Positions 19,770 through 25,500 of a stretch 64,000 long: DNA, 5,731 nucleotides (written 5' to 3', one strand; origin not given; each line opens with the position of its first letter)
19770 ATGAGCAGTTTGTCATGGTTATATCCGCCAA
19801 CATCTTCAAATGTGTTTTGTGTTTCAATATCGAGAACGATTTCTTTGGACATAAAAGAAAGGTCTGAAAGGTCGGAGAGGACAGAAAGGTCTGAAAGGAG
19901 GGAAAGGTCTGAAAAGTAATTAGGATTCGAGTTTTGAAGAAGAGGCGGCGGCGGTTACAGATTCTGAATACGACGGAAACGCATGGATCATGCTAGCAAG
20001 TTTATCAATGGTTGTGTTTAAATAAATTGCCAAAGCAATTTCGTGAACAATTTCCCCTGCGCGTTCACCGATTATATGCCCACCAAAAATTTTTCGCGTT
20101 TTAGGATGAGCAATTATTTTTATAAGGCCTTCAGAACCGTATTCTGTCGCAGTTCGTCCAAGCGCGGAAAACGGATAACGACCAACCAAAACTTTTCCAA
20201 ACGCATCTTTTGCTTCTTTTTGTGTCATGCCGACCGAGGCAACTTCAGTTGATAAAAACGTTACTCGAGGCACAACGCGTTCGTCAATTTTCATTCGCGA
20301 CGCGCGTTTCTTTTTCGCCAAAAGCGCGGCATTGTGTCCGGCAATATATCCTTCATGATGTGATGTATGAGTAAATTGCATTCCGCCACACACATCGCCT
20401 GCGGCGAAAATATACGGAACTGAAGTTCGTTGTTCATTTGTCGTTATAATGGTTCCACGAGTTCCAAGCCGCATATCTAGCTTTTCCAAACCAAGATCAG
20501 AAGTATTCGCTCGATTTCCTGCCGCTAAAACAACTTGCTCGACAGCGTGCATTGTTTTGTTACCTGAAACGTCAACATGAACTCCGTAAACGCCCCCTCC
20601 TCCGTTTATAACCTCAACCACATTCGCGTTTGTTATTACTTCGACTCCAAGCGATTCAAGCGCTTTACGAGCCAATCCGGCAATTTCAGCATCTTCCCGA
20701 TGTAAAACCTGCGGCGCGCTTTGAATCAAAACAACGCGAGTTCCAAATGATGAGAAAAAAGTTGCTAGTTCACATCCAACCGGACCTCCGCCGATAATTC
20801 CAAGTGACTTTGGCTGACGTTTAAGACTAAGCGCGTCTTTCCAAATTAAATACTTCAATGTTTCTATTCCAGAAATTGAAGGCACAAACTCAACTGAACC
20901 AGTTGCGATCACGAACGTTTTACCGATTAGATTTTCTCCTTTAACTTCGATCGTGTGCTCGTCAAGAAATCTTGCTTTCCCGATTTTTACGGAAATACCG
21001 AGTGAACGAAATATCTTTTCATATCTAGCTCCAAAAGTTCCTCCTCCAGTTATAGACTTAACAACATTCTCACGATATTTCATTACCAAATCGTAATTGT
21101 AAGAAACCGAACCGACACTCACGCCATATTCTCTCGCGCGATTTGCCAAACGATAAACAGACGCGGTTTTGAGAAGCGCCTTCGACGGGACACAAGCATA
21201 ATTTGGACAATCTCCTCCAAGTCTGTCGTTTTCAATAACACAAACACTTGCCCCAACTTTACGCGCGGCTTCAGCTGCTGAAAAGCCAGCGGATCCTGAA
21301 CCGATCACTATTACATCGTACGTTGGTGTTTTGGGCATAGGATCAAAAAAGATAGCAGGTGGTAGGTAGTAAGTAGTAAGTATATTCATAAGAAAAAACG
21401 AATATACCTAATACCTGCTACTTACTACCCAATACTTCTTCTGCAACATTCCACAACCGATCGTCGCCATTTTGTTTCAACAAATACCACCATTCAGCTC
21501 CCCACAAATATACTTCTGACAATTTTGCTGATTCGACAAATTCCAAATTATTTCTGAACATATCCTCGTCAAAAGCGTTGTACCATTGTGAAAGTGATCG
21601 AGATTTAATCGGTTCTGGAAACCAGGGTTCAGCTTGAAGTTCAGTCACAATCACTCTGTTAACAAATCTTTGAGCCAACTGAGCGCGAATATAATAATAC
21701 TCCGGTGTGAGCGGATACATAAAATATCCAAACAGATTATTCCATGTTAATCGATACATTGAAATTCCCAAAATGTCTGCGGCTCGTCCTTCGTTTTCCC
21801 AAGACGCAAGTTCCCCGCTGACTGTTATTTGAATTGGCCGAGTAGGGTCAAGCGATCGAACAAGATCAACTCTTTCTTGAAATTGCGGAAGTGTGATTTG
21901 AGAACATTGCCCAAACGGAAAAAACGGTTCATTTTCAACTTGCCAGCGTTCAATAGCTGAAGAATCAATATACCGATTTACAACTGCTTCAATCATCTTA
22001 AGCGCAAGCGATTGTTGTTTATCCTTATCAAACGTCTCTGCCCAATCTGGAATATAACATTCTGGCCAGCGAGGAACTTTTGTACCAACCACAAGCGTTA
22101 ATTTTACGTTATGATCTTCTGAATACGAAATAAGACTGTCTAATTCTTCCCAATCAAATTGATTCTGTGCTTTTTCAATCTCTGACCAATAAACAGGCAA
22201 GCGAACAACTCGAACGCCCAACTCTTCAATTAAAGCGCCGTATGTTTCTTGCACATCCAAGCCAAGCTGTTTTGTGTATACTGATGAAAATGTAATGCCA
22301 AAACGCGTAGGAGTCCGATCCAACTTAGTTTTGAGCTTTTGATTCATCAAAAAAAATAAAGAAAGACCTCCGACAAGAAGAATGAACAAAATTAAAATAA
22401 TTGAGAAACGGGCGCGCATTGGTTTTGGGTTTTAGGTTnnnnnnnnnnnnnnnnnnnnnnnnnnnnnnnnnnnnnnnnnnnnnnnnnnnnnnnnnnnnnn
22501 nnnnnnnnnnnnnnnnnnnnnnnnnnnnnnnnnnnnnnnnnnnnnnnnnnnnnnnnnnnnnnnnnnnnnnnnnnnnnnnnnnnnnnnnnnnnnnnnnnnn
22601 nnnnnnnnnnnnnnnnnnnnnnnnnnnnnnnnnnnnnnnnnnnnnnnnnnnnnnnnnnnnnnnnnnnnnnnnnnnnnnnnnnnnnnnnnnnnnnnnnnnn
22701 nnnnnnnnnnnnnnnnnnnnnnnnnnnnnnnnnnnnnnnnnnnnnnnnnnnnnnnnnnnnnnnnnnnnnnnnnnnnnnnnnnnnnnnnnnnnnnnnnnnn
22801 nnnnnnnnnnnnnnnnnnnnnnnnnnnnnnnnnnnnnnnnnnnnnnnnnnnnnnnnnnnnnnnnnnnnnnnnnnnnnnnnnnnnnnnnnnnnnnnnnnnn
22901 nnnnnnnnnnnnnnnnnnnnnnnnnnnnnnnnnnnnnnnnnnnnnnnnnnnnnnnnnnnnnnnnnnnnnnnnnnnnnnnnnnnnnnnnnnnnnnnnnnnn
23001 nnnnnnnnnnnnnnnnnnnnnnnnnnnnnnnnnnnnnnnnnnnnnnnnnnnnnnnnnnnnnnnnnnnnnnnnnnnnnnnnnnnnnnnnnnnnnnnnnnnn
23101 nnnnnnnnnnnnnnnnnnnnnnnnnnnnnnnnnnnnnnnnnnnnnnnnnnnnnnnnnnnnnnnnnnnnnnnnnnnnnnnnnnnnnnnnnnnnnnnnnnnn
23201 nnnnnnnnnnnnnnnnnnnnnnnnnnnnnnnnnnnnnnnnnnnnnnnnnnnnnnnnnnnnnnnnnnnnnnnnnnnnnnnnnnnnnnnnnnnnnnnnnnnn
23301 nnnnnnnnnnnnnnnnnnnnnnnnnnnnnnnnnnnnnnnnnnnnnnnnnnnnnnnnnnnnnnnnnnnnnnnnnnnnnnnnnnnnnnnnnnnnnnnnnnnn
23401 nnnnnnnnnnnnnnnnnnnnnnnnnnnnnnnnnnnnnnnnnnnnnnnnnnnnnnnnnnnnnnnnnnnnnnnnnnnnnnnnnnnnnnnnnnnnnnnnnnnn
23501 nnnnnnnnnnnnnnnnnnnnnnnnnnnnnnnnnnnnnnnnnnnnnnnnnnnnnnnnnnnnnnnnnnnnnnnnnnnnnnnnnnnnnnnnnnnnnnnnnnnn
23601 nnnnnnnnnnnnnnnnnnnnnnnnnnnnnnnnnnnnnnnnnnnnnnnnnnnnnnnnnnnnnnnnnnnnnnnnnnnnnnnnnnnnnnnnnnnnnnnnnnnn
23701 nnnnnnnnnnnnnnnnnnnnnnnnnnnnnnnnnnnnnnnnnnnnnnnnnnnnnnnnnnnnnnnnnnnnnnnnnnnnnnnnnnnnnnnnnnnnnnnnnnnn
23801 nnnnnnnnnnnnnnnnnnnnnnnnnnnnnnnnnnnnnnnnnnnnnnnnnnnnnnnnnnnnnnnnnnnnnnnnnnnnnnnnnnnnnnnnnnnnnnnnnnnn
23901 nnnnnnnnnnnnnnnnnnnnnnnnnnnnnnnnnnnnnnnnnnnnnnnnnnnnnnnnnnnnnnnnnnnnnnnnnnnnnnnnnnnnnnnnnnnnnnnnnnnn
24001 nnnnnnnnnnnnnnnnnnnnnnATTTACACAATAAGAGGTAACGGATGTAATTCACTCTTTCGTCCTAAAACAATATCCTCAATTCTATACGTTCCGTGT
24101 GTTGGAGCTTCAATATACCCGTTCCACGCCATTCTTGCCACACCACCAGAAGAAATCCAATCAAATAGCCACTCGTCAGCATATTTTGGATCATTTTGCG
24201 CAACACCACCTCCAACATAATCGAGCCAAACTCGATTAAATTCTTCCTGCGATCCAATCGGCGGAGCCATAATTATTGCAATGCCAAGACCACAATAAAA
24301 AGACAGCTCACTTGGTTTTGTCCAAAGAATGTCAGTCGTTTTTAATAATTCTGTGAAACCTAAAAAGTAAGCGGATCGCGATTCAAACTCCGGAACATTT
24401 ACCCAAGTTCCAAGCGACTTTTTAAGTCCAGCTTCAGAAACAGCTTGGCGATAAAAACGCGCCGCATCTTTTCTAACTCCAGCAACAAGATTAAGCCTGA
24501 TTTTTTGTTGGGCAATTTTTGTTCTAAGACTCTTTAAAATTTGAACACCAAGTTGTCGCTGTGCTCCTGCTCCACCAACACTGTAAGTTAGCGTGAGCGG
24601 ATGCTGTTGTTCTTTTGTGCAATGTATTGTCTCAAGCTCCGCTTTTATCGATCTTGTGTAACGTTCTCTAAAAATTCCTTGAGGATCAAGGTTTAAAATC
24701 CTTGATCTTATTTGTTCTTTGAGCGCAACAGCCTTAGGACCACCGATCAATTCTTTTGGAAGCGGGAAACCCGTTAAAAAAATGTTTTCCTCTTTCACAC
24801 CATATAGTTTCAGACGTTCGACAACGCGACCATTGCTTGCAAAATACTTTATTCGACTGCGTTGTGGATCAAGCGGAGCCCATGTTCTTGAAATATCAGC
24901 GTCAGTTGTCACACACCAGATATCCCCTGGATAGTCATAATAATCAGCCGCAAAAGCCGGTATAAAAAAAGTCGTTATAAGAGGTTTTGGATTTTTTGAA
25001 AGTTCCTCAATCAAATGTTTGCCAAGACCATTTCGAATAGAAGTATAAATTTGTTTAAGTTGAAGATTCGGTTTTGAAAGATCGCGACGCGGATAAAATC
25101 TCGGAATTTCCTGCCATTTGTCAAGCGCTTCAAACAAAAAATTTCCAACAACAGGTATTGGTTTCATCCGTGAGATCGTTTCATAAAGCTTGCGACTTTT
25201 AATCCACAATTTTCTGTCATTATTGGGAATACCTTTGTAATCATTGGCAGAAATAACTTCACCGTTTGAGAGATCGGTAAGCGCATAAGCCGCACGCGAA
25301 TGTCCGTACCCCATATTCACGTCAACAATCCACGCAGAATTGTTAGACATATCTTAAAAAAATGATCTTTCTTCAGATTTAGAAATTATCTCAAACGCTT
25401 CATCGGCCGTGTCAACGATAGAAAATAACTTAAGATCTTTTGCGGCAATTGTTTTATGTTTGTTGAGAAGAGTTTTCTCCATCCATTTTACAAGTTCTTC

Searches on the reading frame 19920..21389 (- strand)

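Call 28: search_protein_families(library=pfam, proteins=[window:19920-21389:-])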
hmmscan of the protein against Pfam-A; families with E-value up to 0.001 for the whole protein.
window:19920-21389:- (489 aa): 17 families
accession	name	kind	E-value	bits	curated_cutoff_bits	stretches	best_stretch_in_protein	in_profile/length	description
PF07992.20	Pyr_redox_2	-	1.6e-60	205.5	26.1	1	24-347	1-291/291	Pyridine nucleotide-disulphide oxidoreductase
PF02852.28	Pyr_redox_dim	-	1.1e-30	106.5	25.3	1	373-481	1-109/110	Pyridine nucleotide-disulphide oxidoreductase, dimerisation domain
PF00070.33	Pyr_redox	-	2.4e-20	73.2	22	1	196-272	2-79/82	Pyridine nucleotide-disulphide oxidoreductase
PF01266.30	DAO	-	6.7e-14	52.6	27.9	2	238-322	154-236/353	FAD dependent oxidoreductase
PF13738.12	Pyr_redox_3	-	2.9e-11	43.6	30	1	144-331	113-305/305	Pyridine nucleotide-disulphide oxidoreductase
PF01134.28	GIDA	-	1.2e-09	38.2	22.1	1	25-83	1-54/391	Glucose inhibited division protein A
PF00890.30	FAD_binding_2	-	2.1e-09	37.6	20.4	1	25-56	1-32/414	FAD binding domain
PF13450.12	NAD_binding_8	-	9.6e-09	35.8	21.9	1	28-64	1-38/68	NAD(P)-binding Rossmann-like domain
PF03486.20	HI0933_like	-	4e-08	33.4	50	1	25-55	2-32/244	HI0933-like protein Rossmann domain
PF12831.13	FAD_oxidored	-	1.3e-07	31.7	27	1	25-60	1-37/416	FAD dependent oxidoreductase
PF01494.25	FAD_binding_3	-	2.1e-07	30.9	22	0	24-55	2-33/349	FAD binding domain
PF05834.18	Lycopene_cycl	-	1.6e-05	24.6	23.4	0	25-54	1-32/380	Lycopene cyclase protein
PF02254.24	TrkA_N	-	4.8e-05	24.1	23.8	0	198-233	3-38/116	TrkA-N domain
PF02826.25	2-Hacid_dh_C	-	4.9e-05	23.2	25.1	0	186-232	29-75/178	D-isomer specific 2-hydroxyacid dehydrogenase, NAD binding domain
PF01262.27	AlaDh_PNT_C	-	0.00011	22.1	23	0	24-54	29-59/214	Alanine dehydrogenase/PNT, C-terminal domain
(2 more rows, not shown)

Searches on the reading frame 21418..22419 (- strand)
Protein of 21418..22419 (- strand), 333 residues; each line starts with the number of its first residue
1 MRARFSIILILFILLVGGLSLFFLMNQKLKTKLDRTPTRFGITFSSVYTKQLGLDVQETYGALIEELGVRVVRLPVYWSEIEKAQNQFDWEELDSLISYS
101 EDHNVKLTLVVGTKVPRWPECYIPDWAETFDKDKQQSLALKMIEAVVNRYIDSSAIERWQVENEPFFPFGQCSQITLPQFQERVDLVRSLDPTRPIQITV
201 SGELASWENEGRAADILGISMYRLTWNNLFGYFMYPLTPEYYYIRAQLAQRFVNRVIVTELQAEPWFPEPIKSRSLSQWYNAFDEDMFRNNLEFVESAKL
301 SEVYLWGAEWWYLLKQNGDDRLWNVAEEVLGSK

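Call 67: search_protein_families(library=pfam, proteins=[window:21418-22419:-], max_evalue=0.01)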
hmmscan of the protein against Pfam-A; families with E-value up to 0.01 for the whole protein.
window:21418-22419:- (333 aa): 3 families
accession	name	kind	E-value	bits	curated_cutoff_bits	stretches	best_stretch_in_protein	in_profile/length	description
PF02449.21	Glyco_hydro_42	-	7.9e-08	32.5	21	1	62-126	17-83/376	Beta-galactosidase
PF00331.26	Glyco_hydro_10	-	1.9e-06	27.8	22.1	1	78-168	47-132/311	Glycosyl hydrolase family 10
PF00150.24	Cellulase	-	3.1e-06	27.3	23.5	1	56-199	22-166/272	Cellulase (glycosyl hydrolase family 5)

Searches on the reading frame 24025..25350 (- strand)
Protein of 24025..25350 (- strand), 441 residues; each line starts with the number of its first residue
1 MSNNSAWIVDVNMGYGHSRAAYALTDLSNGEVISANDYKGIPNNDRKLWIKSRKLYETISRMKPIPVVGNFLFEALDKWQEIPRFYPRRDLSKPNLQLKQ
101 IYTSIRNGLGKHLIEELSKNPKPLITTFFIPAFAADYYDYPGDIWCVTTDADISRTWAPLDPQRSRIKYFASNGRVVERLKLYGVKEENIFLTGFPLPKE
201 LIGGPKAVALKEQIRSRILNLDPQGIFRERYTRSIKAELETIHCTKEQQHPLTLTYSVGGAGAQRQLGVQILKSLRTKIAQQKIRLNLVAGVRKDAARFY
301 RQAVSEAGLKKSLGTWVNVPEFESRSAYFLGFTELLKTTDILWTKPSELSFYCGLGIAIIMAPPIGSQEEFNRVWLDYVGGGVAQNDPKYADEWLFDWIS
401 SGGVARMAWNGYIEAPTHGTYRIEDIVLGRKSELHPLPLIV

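Call 67: search_protein_families(library=pfam, proteins=[window:24025-25350:-], max_evalue=0.01)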
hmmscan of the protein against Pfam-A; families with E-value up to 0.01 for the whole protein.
window:24025-25350:- (441 aa): 1 family
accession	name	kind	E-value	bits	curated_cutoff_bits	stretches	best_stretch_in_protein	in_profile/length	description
PF22053.2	DUF6938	-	3.8e-11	43.5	27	2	245-322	31-110/236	Domain of unknown function (DUF6938)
